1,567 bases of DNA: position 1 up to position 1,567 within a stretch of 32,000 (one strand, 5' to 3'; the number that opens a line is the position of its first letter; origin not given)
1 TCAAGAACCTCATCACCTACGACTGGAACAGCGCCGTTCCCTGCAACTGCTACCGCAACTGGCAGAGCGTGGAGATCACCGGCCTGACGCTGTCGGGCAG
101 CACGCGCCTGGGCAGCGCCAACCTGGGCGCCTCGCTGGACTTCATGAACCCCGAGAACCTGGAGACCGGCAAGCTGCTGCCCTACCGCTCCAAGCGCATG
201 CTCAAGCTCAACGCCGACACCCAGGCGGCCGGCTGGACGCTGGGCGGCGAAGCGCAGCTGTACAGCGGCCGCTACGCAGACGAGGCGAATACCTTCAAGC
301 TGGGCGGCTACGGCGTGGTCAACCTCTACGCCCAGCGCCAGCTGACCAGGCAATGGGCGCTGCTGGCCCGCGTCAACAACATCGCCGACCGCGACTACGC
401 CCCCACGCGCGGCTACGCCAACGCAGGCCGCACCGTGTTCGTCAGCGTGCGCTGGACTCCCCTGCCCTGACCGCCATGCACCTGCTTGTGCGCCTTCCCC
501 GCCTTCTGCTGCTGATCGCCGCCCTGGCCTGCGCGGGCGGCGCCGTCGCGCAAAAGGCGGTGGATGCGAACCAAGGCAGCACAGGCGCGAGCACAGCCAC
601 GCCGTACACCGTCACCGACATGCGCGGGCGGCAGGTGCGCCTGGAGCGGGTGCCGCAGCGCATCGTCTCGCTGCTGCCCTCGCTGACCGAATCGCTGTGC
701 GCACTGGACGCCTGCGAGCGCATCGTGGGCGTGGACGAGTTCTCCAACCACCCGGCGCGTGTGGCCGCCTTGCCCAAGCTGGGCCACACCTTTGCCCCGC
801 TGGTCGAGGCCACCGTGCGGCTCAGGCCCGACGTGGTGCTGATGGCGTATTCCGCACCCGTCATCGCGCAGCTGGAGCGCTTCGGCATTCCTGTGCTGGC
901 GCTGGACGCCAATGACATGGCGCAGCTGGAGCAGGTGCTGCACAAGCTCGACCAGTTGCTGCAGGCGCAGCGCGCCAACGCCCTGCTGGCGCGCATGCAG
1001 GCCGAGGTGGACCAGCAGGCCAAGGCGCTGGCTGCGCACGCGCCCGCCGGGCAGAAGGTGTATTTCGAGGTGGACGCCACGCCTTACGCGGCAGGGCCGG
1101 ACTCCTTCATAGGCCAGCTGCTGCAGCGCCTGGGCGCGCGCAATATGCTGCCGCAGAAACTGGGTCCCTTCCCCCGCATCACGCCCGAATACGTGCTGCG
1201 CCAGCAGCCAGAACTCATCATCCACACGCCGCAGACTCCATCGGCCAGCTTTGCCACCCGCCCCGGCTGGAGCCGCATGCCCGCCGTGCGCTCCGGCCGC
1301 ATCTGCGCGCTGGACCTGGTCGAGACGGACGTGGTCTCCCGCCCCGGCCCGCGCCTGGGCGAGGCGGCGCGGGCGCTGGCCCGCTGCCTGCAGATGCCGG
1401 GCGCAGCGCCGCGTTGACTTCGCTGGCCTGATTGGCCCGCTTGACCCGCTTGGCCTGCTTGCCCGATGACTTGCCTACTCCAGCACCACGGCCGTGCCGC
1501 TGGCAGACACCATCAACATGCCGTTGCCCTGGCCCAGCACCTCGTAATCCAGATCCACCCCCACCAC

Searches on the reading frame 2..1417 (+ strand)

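Call 55: search_protein_families(library=pfam, proteins=[window:2-1417:+])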
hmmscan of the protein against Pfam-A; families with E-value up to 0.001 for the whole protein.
window:2-1417:+ (471 aa): 1 family
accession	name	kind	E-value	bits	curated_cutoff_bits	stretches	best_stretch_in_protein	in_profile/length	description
PF01497.23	Peripla_BP_2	-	9.1e-24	84.6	27.5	1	221-438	1-232/235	Periplasmic binding protein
